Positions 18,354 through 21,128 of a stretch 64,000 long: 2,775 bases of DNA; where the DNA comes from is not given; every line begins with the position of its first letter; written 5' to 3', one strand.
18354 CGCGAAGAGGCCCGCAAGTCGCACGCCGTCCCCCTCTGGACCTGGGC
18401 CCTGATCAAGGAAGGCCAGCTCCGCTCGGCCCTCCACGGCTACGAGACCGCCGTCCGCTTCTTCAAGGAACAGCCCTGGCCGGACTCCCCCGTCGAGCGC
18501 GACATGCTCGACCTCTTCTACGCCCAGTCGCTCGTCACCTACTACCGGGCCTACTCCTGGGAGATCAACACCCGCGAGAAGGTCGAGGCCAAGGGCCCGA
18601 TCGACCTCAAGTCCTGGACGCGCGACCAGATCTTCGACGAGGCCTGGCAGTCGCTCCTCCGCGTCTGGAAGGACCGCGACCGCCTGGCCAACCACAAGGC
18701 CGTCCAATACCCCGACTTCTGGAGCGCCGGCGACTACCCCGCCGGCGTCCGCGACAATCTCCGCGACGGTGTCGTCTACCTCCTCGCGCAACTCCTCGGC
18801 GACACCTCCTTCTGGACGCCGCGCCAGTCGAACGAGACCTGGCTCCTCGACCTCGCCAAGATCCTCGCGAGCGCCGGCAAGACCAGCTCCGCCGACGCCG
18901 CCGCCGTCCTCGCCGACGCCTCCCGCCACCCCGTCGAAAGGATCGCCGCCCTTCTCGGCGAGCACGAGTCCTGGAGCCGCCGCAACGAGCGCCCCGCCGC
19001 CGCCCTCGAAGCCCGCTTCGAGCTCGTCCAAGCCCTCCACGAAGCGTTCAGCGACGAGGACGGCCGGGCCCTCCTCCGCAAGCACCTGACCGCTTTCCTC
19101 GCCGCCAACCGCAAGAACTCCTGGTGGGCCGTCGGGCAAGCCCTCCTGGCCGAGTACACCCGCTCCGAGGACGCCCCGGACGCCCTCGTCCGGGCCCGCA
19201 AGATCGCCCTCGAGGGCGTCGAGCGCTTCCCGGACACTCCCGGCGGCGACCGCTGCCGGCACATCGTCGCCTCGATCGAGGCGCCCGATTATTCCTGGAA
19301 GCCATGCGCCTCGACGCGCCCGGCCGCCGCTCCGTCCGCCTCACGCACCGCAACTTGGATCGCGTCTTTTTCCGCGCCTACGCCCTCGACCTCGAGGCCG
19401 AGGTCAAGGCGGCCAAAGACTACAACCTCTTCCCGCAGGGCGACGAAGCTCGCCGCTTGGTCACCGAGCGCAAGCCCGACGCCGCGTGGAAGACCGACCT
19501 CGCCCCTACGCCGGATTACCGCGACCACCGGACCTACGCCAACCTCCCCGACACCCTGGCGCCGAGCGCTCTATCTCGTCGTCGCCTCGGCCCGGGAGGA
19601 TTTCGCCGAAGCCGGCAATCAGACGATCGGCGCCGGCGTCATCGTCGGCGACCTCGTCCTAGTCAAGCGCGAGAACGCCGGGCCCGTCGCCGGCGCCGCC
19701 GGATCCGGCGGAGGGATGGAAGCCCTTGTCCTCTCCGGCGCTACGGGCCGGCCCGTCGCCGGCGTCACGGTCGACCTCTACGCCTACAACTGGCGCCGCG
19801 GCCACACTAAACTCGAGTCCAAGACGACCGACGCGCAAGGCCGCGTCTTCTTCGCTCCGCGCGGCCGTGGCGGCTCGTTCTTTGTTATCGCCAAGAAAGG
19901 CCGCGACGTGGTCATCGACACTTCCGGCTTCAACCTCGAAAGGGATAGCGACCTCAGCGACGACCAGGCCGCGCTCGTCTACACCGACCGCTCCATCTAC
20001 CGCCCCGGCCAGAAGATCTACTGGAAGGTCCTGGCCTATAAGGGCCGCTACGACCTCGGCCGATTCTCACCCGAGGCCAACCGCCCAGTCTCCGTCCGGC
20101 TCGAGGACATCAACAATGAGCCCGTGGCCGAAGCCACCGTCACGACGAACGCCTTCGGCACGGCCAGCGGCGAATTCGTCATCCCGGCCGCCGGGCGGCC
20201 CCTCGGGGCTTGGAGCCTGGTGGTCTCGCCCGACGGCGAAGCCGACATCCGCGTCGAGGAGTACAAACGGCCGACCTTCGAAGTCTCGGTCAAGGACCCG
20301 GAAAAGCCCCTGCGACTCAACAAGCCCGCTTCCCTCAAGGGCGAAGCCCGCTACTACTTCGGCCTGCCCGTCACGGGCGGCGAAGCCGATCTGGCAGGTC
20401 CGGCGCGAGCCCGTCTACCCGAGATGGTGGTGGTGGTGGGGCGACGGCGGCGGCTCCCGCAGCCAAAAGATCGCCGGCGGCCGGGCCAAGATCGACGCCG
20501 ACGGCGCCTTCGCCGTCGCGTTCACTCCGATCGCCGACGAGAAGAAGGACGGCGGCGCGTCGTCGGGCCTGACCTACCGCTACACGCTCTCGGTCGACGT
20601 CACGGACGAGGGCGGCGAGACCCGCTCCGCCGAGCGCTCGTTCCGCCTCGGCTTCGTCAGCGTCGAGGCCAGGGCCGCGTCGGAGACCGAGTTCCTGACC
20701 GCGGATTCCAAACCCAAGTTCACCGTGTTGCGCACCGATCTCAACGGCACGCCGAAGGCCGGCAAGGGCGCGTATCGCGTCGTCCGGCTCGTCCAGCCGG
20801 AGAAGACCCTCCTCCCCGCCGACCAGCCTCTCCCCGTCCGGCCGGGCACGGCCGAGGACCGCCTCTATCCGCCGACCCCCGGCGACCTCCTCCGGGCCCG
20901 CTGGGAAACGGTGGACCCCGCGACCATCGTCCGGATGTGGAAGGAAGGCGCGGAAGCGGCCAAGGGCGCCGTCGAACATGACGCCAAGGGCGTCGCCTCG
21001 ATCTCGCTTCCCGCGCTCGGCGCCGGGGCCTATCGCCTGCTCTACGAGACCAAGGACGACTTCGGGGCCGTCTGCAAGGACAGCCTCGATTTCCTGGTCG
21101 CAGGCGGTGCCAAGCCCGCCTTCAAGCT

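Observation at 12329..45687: Interspersed ~27-nt inverted-repeat family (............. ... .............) at 9 or more mostly intergenic sites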

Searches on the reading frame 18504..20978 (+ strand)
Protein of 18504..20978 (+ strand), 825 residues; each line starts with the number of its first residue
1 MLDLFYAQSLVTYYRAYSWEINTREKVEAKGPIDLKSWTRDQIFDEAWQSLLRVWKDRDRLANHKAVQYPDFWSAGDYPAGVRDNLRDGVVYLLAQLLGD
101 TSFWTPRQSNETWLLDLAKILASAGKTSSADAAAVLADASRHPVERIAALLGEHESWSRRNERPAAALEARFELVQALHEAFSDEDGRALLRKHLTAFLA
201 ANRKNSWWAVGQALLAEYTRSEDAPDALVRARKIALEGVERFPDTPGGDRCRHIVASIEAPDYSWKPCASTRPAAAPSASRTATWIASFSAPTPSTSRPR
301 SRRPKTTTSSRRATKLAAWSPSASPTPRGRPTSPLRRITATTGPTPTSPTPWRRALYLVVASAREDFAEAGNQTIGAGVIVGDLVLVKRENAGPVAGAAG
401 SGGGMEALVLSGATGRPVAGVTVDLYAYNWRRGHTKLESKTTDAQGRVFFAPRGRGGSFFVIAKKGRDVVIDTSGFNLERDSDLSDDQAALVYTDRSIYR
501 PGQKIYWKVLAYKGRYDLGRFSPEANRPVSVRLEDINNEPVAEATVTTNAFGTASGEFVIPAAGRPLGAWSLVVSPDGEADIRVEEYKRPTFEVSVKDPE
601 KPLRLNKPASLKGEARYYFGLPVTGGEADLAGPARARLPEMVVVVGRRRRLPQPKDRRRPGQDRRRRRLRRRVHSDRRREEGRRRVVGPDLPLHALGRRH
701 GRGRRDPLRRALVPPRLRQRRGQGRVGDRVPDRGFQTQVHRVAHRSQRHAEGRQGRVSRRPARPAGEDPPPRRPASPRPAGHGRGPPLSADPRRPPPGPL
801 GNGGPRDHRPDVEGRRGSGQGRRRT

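Call 55: search_protein_families(library=pfam, proteins=[window:18504-20978:+], max_evalue=0.00001)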
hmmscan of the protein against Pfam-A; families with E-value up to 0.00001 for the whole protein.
window:18504-20978:+ (825 aa): 2 families
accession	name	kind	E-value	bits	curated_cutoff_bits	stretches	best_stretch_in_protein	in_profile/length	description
PF01835.25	MG2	-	1.6e-14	54.4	32.8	1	490-580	2-86/96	MG2 domain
PF11974.14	bMG3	-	8.8e-08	32.5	34.9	1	404-470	14-81/103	Bacterial alpha-2-macroglobulin MG3 domain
